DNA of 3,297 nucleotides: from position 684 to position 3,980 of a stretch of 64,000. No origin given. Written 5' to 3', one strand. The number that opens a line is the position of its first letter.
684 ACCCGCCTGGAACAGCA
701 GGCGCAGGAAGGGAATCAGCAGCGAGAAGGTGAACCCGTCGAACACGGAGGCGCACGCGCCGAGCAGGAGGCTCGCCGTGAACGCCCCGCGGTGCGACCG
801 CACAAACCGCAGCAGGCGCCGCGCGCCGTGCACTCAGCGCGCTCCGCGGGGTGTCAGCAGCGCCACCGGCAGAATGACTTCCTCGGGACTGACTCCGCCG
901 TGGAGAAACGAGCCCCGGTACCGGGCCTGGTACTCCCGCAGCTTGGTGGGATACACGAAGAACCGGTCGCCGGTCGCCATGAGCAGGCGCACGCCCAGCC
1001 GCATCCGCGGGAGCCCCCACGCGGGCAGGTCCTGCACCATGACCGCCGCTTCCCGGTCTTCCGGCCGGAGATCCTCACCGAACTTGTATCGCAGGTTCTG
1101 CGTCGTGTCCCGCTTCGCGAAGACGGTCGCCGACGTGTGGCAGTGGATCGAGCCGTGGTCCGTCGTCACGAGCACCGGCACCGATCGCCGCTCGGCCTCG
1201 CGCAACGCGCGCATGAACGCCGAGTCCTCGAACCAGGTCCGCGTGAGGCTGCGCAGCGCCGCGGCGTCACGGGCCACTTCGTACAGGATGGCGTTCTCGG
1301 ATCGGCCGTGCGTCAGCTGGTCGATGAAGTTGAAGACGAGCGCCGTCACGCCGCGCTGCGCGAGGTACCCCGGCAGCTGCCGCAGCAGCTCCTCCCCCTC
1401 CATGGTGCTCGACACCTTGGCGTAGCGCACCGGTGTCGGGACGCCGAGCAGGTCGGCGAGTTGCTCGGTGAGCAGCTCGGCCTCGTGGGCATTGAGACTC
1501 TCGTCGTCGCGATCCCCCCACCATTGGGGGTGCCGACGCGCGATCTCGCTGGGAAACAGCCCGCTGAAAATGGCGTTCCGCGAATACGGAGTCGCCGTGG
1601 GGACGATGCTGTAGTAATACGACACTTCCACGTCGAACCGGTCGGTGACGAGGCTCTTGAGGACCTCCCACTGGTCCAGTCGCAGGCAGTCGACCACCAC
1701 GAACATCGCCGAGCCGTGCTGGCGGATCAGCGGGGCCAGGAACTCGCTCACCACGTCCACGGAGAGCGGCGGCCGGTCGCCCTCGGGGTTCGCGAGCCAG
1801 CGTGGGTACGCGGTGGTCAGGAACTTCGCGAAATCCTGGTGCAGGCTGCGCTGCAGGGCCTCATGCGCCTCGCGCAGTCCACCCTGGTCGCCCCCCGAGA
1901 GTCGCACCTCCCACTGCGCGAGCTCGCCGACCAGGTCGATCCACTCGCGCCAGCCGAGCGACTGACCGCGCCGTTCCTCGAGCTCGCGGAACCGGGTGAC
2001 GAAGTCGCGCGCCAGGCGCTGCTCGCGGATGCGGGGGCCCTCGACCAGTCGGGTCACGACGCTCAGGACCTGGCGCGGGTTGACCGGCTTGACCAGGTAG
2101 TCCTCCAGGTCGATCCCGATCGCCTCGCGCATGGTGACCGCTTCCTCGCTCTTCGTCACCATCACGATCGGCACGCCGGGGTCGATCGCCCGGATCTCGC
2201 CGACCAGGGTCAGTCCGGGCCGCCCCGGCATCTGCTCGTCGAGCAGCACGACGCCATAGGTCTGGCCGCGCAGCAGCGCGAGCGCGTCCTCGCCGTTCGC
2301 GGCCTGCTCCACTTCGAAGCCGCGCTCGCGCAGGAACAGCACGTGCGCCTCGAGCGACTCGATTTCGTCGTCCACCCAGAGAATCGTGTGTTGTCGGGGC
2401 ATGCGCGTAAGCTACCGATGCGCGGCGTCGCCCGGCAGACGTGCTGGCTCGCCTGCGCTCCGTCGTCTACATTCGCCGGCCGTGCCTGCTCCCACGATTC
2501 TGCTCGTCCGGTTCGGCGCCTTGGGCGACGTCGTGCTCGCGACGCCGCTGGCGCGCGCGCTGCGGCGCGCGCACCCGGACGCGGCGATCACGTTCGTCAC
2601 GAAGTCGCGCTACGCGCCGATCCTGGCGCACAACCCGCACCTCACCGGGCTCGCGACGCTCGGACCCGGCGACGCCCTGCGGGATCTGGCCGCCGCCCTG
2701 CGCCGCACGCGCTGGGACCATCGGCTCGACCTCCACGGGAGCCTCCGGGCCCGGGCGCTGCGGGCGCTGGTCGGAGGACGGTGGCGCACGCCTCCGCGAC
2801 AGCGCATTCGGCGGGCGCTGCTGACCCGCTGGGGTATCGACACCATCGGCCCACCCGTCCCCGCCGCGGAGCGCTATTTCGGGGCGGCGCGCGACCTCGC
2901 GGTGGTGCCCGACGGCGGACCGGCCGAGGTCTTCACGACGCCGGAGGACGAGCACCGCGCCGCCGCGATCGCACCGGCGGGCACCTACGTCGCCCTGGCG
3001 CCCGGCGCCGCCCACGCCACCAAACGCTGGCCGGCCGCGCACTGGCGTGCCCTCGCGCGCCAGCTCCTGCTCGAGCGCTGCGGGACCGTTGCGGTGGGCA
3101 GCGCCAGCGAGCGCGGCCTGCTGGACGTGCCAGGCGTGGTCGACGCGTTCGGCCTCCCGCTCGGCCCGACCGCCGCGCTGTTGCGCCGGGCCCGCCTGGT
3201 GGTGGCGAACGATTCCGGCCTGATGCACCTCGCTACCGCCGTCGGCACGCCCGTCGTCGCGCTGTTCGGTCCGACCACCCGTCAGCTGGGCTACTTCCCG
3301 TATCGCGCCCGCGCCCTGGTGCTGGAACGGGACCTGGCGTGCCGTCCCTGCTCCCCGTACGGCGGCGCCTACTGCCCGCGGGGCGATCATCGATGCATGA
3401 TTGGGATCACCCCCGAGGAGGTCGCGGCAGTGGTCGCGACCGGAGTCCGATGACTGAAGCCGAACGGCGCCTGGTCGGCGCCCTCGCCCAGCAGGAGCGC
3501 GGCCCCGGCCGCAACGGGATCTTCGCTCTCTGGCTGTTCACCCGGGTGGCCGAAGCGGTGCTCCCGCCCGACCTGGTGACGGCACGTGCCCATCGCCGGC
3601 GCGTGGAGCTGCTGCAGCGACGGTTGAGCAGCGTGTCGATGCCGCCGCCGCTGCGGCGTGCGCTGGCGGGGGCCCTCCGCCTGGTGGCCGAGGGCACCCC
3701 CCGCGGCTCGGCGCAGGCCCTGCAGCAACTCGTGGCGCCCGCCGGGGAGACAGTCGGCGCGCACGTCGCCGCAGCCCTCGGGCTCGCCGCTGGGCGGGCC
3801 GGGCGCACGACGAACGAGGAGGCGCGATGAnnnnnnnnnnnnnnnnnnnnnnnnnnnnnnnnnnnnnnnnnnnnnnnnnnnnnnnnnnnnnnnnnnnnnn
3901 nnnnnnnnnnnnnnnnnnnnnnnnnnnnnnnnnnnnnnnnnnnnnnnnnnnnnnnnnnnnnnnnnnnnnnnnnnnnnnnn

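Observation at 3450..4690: DnaB ATPase domain without its N-terminal domain; the coupled upstream ORF may be the detached N-domain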

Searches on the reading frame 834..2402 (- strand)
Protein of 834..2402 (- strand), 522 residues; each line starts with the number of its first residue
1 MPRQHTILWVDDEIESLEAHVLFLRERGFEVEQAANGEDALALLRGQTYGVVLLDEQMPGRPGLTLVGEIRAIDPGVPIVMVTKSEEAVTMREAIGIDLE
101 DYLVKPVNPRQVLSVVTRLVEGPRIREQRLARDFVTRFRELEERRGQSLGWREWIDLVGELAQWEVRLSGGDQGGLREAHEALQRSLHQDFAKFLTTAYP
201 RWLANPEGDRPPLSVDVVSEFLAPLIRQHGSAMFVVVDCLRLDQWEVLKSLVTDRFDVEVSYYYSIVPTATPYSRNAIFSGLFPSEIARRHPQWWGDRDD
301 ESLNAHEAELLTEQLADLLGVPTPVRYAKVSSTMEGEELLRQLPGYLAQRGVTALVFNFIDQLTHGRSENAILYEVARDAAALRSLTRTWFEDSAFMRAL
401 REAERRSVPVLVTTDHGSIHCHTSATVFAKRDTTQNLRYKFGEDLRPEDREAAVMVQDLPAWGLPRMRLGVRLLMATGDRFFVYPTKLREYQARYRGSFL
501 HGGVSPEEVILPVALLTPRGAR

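Call 4: search_protein_families(library=pfam, proteins=[window:834-2402:-], max_evalue=1)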
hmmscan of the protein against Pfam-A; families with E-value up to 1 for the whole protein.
window:834-2402:- (522 aa): 4 families
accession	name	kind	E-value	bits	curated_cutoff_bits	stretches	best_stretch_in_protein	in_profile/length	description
PF00072.30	Response_reg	-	8.1e-25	87.6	30.2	1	7-116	1-110/111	Response regulator receiver domain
PF08665.17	PglZ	-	7.7e-19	68.8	25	1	232-423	3-177/179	PglZ domain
PF13899.12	Thioredoxin_7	-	0.053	14.1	27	1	395-440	5-52/83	Thioredoxin-like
PF03709.21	OKR_DC_1_N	-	0.1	13.3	29.3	1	22-90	11-79/111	Orn/Lys/Arg decarboxylase, N-terminal domain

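Call 56: search_protein_families(library=padloc, proteins=[window:834-2402:-], max_evalue=0.01)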
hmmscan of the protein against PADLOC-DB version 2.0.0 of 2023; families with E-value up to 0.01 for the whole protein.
window:834-2402:- (522 aa): 7 families
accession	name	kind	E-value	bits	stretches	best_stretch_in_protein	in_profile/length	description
PDLC02558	PglZ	-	6.1e-21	72.3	1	151-514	320-659/666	PglZ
PDLC02556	PglZ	-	2.7e-12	44.1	1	130-420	279-551/641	PglZ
PDLC00405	SduA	-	2.6e-08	31.7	1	5-133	7-146/323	DUF4263 domain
PDLC02565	PglZ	-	2.6e-07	27.4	1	178-520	434-736/910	PglZ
PDLC02555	PglZ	-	4.4e-07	26.9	1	176-286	315-425/613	PglZ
PDLC02563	PglZ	-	1.2e-05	21.8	1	410-514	611-709/831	PglZ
PDLC02561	PglZ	-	0.0013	14.9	0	214-279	446-512/840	PglZ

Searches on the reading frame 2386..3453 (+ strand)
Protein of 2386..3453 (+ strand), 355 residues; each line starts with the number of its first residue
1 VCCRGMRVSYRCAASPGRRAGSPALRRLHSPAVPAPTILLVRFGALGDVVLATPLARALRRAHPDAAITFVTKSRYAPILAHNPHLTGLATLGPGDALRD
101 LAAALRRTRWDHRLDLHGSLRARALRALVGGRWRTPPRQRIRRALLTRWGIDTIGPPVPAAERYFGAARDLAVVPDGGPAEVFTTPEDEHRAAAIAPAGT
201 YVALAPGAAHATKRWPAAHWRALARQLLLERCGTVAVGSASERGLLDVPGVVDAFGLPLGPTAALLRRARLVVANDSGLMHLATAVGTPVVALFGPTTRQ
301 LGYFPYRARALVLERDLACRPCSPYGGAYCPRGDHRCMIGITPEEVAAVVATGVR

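Call 4: search_protein_families(library=pfam, proteins=[window:2386-3453:+], max_evalue=1)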
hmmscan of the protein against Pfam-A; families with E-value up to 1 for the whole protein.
window:2386-3453:+ (355 aa): 2 families
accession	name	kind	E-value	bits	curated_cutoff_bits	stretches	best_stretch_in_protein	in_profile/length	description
PF01075.23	Glyco_transf_9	-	1.8e-29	103.3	22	1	100-323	3-237/247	Glycosyltransferase family 9 (heptosyltransferase)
PF02350.25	Epimerase_2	-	0.3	10.3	30.6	1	263-302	254-293/347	UDP-N-acetylglucosamine 2-epimerase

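Call 5: search_protein_families(library=ncbifam, proteins=[window:2386-3453:+], max_evalue=1)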
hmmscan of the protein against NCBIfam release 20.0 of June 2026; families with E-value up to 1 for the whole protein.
window:2386-3453:+ (355 aa): 7 families
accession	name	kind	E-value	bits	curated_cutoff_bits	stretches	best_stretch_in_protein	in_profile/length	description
TIGR02195.1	heptsyl_trn_II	equivalog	5.1e-29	101.5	134.6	1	38-349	2-333/339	lipopolysaccharide heptosyltransferase II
TIGR02193.1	heptsyl_trn_I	equivalog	4.4e-25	88.6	185.3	1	38-300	2-287/320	lipopolysaccharide heptosyltransferase I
NF008162.0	PRK10916.1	equivalog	6.7e-17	61.7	569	2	264-349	257-338/348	ADP-heptose--LPS heptosyltransferase RfaF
TIGR02201.1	heptsyl_trn_III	equivalog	1.1e-16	60.8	170.2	2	259-312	251-303/344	putative lipopolysaccharide heptosyltransferase III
NF007742.0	PRK10422.1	equivalog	5e-13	48.6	467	2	263-300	257-294/352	lipopolysaccharide core heptosyltransferase RfaQ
NF008204.0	PRK10964.1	equivalog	9.7e-08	31.5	437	1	197-301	176-286/322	lipopolysaccharide heptosyltransferase RfaC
TIGR04414.1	hepto_Aah_TibC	equivalog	0.0029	16.6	200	1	200-307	205-320/374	autotransporter strand-loop-strand O-heptosyltransferase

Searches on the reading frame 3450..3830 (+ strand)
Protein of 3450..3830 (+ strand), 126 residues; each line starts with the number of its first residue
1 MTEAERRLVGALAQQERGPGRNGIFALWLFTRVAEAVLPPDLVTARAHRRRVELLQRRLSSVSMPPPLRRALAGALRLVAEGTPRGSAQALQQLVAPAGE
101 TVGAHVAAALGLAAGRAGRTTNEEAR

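Call 4: search_protein_families(library=pfam, proteins=[window:3450-3830:+], max_evalue=1)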
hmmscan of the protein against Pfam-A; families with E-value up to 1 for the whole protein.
window:3450-3830:+ (126 aa): 2 families
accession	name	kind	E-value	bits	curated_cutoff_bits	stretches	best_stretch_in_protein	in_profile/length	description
PF22181.1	TarS_linker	-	0.034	15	27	1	6-94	9-99/100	Glycosyl transferase TarS linker domain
PF14999.11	Shadoo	-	0.058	13.9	27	1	68-121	21-74/133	Shadow of prion protein, neuroprotective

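Call 5: search_protein_families(library=ncbifam, proteins=[window:3450-3830:+], max_evalue=1)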
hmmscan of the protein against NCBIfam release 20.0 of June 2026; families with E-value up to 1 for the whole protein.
window:3450-3830:+ (126 aa): 0 families

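Call 9: find_homologous_proteins(query=window:3450-3830:+)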
Query window:3450-3830:+ (126 aa): 70 proteins with E <= 0.001 among 1814 candidates.
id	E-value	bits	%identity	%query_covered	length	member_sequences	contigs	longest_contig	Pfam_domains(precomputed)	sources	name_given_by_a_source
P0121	1.6e-69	249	100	100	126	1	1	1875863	-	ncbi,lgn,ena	-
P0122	1.0e-57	211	89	100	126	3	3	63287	-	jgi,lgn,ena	-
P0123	1.4e-50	188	86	84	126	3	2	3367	-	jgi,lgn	jgi:hypothetical protein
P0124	9.1e-48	179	79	100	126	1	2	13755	-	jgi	jgi:hypothetical protein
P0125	5.0e-47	177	82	85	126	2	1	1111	-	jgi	jgi:hypothetical protein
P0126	4.0e-46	174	80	94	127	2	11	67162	-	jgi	jgi:hypothetical protein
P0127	6.4e-41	157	73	82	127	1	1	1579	-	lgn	-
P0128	1.6e-39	152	72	82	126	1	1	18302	-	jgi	jgi:hypothetical protein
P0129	2.0e-39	152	67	85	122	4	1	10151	-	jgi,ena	-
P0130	4.0e-39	151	63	87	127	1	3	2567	-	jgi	jgi:hypothetical protein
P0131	4.3e-39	151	70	87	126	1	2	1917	-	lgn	-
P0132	5.0e-39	151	67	100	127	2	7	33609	-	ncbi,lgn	-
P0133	1.6e-37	146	72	82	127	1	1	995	-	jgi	-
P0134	2.8e-37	145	71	82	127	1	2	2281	-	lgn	-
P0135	3.1e-37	145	67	94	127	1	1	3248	-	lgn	-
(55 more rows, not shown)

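Call 12: search_solved_structures(query=A1, max_evalue=10)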
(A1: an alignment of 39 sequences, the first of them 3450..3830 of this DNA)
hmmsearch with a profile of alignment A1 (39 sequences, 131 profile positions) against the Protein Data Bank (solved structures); distinct sequences matched with E-value up to 10: 3.
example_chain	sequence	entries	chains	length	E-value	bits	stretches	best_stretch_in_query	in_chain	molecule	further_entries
8jpu_A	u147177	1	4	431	0.081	16.1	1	32-110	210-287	Tylactone synthase modules 4 & 5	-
2ihm_A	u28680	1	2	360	0.68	13.1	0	44-81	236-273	DNA polymerase mu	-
3vov_A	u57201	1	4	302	2.5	11.3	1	94-125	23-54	Glucokinase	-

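Call 13: search_protein_families(library=pfam, alignment_id=A1, max_evalue=1)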
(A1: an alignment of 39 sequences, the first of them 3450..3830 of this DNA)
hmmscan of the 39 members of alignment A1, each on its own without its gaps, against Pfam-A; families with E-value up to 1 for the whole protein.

A. member 1, window:3450-3830:+ (126 aa): 2 families
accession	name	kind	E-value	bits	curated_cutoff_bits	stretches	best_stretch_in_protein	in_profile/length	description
PF22181.1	TarS_linker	-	0.034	15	27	1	6-94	9-99/100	Glycosyl transferase TarS linker domain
PF14999.11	Shadoo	-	0.058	13.9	27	1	68-121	21-74/133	Shadow of prion protein, neuroprotective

B. families by the number of members that match (of 39 scanned): 14 families
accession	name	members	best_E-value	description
PF15315.11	FRG2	3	0.059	Facioscapulohumeral muscular dystrophy candidate 2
PF22181.1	TarS_linker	2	0.034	Glycosyl transferase TarS linker domain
PF19619.4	DUF6124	2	0.064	Family of unknown function (DUF6124)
PF07969.17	Amidohydro_3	1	0.003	Amidohydrolase family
PF00482.28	T2SSF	1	0.018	Type II secretion system (T2SS), protein F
PF00934.25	PE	1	0.027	PE family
PF19916.4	VMAP-M0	1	0.038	vWA-MoxR associated protein middle region 0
PF16535.10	T3SSipB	1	0.047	Type III cell invasion protein SipB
PF14999.11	Shadoo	1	0.058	Shadow of prion protein, neuroprotective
PF00916.26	Sulfate_transp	1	0.097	Sulfate permease family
PF19419.5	DUF5983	1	0.11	Family of unknown function (DUF5983) C-terminal domain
PF19542.4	DUF6066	1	0.13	Family of unknown function (DUF6066)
PF00272.24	Cecropin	1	0.28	Cecropin family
PF21994.1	AGAO-like_N2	1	0.44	AGAO-like N2 domain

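Call 17: predict_structure(alignment_id=A1)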
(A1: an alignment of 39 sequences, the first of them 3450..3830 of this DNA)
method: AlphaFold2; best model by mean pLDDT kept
length: 126 residues; sequences in the alignment: 39
mean_pLDDT: 95.5   pTM: 0.90
mean pLDDT of the five models: 95.5, 95.1, 94.9, 94.5, 93.8
residues with pLDDT >= 90: 117; 70-90: 8; 50-70: 1; < 50: 0
segments of 3 or more residues with pLDDT < 50: none
pLDDT, mean of each block of 10 residues (from residue 1): 96 94 98 96 95 97 94 98 97 98 98 96 79
secondary structure, 60 per line:
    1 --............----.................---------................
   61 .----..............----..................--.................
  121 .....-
elements in order: H3-14 H19-35 H45-61 H66-79 H84-101 H104-125

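Call 40: fold_search(model_id=the predicted structure, library=pdb)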
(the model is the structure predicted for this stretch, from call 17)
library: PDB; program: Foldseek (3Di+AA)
matches with E <= 10: 183; with E <= 0.001: 0
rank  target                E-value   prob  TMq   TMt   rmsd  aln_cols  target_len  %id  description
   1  3s7b                  4.2e-01  0.60  0.35  0.14   8.7       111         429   19  Structural Basis of Substrate Methylation and Inhibition of SMYD2 (released 2011-08-10)
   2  3tg5_A                5.7e-01  0.60  0.35  0.13   7.3       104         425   20  Structure of SMYD2 in complex with p53 and SAH (released 2011-08-31)
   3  3s7j                  5.7e-01  0.41  0.34  0.13   9.7       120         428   18  Structural Basis of Substrate Methylation and Inhibition of SMYD2 (released 2011-08-10)
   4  8imi_H                5.7e-01  0.23  0.28  0.24  12.4       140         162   13  A1-A2, A3-A4, B'1-B'2, C'1-C'2 cylinder in cyanobacterial phycobilisome from Anthocerotibacter panamensis (Cluster A) (released 2023-10-25)
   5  4ynd                  6.3e-01  0.63  0.38  0.14   7.3       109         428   18  The Discovery of A-893, A New Cell-Active Benzoxazinone Inhibitor of Lysine Methyltransferase SMYD2 (released 2015-05-20)
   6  5wcg                  6.6e-01  0.51  0.35  0.14   8.5       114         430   18  SET and MYND Domain Containing protein 2 (released 2017-08-02)
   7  1b33_B                9.9e-01  0.11  0.25  0.21  13.3       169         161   13  STRUCTURE OF LIGHT HARVESTING COMPLEX OF ALLOPHYCOCYANIN ALPHA AND BETA CHAINS/CORE-LINKER COMPLEX AP*LC7.8 (released 1999-02-23)
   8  4rmp_B                9.9e-01  0.11  0.25  0.20  13.5       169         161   13  Crystal structure of allophycocyanin from marine cyanobacterium Phormidium sp. A09DM (released 2015-05-13)
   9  4f0u_B                1.0e+00  0.13  0.29  0.24  12.8       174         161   13  X-Ray Crystal Structure of Allophycocyanin from Synechococcus elongatus PCC 7942 (released 2013-03-06)
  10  6yx7_BBB              1.1e+00  0.10  0.25  0.20  13.5       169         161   13  The high resolution structure of allophycocyanin from cyanobacterium Nostoc sp. WR13, the P21212 crystal form. (released 2021-05-12)
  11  6cbx_A                1.2e+00  0.35  0.34  0.13   7.5       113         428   18  Crystal structure of human SET and MYND Domain Containing protein 2 with MTF1497 (released 2018-03-14)
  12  9ckg                  1.2e+00  0.30  0.36  0.14   9.4       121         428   19  Crystal structure of SMYD2 active site mutant (released 2025-01-15)
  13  6cbx_B                1.2e+00  0.30  0.33  0.13   9.0       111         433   19  Crystal structure of human SET and MYND Domain Containing protein 2 with MTF1497 (released 2018-03-14)
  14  6db1_A                1.2e+00  0.08  0.22  0.21  17.7       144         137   17  2.0 Angstrom Resolution Crystal Structure of N-Terminal Ligand-Binding Domain of Putative Methyl-Accepting Chemotaxis  (released 2018-05-16)
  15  3wrf                  1.2e+00  0.09  0.26  0.08  12.1       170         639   15  The crystal structure of native HypBA1 from Bifidobacterium longum JCM 1217 (released 2014-09-03)
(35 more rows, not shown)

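Call 56: search_protein_families(library=padloc, proteins=[window:3450-3830:+], max_evalue=0.01)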
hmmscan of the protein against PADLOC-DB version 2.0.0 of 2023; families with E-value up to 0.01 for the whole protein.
window:3450-3830:+ (126 aa): 0 families

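Call 57: search_protein_families(library=phrogs, proteins=[window:3450-3830:+], max_evalue=0.01)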
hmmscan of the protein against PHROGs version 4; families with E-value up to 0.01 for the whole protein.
window:3450-3830:+ (126 aa): 0 families

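Call 63: find_related_loci(query=A1, collection=viral_contigs, flank=5000)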
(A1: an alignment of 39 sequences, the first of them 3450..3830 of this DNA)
Query A1 (126 aa) in viral_contigs; peptide patterns used: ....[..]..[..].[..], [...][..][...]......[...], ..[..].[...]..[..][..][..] (x = any residue, [..] = any of these).
101 stretches matched a pattern, but none encodes a relative of the query by tblastn (E <= 1e-3).

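Call 80: find_encoding_contigs(protein=P0122, flank=3000, max_places=2)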
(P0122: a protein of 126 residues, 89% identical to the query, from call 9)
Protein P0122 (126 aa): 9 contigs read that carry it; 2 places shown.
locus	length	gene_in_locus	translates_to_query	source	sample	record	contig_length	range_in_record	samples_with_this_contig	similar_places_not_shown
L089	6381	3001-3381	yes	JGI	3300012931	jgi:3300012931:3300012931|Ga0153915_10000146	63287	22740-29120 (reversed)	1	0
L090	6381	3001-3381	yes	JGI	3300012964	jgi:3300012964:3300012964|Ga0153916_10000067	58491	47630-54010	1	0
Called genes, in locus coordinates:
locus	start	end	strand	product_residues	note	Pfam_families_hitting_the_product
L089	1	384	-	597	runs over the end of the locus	PF00664:ABC_membrane, PF02463:SMC_N (faint), PF00005:ABC_tran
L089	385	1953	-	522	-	PF00072:Response_reg, PF08665:PglZ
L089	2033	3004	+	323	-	PF01075:Glyco_transf_9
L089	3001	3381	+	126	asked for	-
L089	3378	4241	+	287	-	PF13481:AAA_25, PF03796:DnaB_C, PF06745:ATPase (weak)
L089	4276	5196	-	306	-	PF00892:EamA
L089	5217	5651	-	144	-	PF27226:AF_1845 (weak)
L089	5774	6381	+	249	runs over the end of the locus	PF20772:TACO1_YebC_N, PF01709:Transcrip_reg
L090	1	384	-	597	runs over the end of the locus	PF00664:ABC_membrane, PF02463:SMC_N (faint), PF00005:ABC_tran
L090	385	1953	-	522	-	PF00072:Response_reg, PF08665:PglZ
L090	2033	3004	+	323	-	PF01075:Glyco_transf_9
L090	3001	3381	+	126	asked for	-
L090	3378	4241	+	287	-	PF13481:AAA_25, PF03796:DnaB_C, PF06745:ATPase (weak)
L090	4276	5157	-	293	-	PF00892:EamA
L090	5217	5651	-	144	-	PF27226:AF_1845 (weak)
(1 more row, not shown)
